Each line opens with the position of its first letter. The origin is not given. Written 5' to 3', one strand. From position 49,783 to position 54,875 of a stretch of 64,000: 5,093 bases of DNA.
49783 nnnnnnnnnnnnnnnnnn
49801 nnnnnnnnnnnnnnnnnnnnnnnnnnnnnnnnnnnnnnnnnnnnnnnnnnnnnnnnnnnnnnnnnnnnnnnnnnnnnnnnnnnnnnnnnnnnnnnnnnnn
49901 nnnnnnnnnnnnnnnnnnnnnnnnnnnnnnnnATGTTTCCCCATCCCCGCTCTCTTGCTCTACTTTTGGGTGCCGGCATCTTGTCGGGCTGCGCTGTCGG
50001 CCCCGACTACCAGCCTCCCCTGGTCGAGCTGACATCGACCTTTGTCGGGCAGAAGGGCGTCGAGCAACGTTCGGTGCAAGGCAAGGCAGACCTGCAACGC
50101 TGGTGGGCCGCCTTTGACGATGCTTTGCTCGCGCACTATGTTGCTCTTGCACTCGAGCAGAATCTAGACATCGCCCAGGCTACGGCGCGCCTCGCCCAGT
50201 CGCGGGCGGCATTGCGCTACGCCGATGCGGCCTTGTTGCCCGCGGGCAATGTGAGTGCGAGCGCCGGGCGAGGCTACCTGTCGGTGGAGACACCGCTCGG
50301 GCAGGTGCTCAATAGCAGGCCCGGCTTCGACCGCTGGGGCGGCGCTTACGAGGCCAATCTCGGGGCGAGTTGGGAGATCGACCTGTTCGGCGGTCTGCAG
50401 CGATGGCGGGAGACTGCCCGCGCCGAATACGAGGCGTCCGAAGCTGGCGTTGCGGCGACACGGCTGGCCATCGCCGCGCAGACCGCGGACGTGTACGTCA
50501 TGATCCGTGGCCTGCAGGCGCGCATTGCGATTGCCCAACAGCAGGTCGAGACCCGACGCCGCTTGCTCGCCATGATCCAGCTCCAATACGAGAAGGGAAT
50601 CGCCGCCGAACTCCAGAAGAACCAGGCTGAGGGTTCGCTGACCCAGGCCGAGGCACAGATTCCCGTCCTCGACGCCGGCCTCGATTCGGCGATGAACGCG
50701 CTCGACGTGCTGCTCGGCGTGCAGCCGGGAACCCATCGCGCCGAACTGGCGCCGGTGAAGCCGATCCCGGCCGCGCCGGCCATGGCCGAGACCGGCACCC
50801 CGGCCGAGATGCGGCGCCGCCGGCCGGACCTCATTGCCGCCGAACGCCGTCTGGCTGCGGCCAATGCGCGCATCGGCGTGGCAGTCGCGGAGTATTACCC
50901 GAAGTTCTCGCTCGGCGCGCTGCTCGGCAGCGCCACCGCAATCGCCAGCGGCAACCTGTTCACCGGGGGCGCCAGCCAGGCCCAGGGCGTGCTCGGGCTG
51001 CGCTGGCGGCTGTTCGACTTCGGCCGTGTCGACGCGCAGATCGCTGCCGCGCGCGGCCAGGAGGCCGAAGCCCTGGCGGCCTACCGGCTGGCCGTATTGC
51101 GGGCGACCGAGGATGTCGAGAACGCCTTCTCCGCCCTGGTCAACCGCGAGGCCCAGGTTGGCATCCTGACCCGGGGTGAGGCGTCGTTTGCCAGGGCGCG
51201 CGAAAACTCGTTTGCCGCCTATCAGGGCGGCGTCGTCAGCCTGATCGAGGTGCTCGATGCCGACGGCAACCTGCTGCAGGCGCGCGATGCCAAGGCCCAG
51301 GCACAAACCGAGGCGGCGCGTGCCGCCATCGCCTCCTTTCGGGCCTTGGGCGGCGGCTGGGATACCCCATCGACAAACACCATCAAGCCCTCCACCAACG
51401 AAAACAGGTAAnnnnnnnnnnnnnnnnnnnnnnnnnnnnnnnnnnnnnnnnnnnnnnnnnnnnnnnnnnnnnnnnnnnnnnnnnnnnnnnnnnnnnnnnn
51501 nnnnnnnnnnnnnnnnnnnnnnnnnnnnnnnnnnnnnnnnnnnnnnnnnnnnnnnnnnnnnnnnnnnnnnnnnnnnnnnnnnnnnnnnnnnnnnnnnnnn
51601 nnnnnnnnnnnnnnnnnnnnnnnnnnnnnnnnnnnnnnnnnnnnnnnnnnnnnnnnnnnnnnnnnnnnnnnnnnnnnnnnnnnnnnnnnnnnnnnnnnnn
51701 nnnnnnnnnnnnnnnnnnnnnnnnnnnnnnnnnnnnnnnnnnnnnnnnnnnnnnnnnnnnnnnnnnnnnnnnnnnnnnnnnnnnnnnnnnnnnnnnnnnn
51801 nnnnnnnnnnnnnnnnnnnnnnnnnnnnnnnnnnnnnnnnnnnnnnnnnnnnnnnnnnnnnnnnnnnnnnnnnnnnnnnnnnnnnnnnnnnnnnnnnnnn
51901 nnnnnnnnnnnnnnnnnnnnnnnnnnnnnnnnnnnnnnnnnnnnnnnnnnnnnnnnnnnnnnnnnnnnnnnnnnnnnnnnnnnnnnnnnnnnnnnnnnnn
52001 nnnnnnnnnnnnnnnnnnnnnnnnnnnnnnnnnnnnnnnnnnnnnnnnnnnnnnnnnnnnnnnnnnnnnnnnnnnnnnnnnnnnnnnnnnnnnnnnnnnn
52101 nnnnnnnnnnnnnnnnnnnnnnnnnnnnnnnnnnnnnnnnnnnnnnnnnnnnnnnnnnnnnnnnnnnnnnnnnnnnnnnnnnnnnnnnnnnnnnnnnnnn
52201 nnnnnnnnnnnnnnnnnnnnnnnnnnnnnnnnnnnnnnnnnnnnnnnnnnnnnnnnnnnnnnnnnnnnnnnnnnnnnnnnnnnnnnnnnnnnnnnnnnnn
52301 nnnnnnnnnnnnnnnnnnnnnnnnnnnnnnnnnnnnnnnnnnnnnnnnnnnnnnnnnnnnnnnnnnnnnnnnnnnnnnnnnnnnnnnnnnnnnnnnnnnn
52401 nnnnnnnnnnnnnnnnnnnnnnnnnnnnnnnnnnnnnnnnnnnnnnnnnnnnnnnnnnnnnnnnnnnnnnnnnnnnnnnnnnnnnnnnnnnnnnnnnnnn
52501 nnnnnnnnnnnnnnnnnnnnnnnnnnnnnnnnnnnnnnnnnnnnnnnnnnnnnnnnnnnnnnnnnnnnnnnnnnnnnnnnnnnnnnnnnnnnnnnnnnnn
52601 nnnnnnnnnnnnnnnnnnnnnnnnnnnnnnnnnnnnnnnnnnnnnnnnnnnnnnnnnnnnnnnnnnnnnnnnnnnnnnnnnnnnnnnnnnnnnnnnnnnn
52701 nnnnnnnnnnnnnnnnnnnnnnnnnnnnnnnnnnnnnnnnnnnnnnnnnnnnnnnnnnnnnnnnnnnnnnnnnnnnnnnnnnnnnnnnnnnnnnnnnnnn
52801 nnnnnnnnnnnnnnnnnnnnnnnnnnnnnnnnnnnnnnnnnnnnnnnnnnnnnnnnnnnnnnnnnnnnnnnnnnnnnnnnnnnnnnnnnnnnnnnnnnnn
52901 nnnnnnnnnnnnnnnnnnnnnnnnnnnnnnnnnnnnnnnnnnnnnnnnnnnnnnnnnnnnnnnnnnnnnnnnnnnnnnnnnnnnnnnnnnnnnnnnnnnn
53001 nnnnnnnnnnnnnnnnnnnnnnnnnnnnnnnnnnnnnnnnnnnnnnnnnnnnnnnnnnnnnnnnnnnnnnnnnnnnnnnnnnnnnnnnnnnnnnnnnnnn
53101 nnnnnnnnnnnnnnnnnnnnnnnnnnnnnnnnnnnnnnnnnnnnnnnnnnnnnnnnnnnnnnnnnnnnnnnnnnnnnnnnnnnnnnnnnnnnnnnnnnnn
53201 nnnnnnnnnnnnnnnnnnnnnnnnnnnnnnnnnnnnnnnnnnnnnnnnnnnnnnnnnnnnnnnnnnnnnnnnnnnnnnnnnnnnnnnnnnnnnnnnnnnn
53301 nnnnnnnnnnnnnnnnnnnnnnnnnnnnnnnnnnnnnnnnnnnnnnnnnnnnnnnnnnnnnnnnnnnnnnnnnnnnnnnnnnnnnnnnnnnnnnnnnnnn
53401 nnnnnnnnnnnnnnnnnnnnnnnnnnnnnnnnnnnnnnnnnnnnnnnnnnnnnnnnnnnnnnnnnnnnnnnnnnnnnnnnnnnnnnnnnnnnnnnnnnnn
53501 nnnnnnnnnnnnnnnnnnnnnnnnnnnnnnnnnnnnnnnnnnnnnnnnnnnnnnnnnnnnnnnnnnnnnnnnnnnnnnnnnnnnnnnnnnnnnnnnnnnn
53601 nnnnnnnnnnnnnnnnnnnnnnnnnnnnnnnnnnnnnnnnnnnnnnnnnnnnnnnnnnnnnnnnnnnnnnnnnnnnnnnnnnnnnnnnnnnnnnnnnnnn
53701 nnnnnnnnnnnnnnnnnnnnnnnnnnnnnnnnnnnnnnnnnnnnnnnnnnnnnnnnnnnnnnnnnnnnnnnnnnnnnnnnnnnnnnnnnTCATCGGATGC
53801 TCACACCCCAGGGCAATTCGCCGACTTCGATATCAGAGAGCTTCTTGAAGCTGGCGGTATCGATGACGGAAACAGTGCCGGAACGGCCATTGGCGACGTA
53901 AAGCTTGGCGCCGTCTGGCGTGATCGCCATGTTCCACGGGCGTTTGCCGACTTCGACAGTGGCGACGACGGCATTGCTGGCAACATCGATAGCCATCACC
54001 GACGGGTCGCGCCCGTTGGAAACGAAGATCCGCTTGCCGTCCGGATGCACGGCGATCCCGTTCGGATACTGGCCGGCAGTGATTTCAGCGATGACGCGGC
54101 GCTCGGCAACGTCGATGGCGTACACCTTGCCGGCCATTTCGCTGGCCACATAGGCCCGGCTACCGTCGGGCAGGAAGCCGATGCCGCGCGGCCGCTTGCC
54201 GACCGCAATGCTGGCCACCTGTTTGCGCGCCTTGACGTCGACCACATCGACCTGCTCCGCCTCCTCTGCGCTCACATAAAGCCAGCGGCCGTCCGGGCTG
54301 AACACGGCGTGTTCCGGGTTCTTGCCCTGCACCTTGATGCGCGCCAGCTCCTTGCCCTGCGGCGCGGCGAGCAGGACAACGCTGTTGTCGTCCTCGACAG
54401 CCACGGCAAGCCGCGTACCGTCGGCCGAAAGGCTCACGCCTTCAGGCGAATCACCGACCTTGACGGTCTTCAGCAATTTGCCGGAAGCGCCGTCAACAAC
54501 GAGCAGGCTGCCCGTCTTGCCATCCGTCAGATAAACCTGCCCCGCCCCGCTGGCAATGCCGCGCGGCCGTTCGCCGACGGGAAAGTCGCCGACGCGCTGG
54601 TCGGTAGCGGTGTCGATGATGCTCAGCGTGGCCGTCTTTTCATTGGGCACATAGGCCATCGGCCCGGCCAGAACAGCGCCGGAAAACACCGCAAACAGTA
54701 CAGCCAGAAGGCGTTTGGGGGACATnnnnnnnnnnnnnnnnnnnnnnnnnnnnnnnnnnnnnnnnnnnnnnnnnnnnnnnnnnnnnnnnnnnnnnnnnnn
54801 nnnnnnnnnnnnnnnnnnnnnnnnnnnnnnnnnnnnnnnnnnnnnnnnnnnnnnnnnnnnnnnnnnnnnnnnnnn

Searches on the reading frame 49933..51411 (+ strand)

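Call 25: search_protein_families(library=pfam, proteins=[window:49933-51411:+], max_evalue=0.00001)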
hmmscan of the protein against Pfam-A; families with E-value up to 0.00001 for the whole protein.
window:49933-51411:+ (492 aa): 1 family
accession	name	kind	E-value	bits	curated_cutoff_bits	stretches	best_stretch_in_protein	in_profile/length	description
PF02321.23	OEP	-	2.1e-41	142.2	22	2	292-465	7-179/187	Outer membrane efflux protein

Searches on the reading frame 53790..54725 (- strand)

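Call 25: search_protein_families(library=pfam, proteins=[window:53790-54725:-], max_evalue=0.00001)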
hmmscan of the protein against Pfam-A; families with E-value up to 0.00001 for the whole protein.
window:53790-54725:- (311 aa): 12 families
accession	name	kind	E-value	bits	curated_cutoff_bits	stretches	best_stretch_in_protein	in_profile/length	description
PF23414.1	Beta-prop_EML_2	-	2.2e-18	67.1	90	1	63-155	11-102/266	Echinoderm microtubule-associated protein second beta-propeller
PF21783.3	YNCE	-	2.2e-18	67.1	27.1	0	188-265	253-330/339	YNCE-like beta-propeller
PF10282.15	Lactonase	-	3.9e-18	66.2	21.7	1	172-289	186-319/344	Lactonase, 7-bladed beta-propeller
PF25174.1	Beta-prop_THOC3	-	1.2e-17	64.2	305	2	96-216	51-168/272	THOC3 beta-propeller domain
PF02239.22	Cytochrom_D1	-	1.3e-13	50.7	25.5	1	107-217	8-117/368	Cytochrome D1 heme domain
PF08450.18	SGL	-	5.7e-11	42.9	26.3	0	179-278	136-243/246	SMP-30/Gluconolactonase/LRE-like region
PF24814.1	WD40_Prp19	-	5.5e-08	32.6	320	0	105-174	104-174/281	Prp19 WD40 domain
PF25168.1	Beta-prop_WDR36-Utp21_2nd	-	1.8e-07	31.3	84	0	60-188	167-293/335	WDR36/Utp21 second beta-propeller domain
PF07676.18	PD40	-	4e-07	30.2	20.9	0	141-154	15-28/38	WD40-like Beta Propeller Repeat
PF06433.17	Me-amine-dh_H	-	7.5e-07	28.8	21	0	74-138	272-337/343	Methylamine dehydrogenase heavy chain (MADH)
PF12894.13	ANAPC4_WD40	-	2.9e-06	27.9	22.9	0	97-134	44-80/91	Anaphase-promoting complex subunit 4 WD40 domain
PF01436.27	NHL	-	9.8e-06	25.8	20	0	53-75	3-26/28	NHL repeat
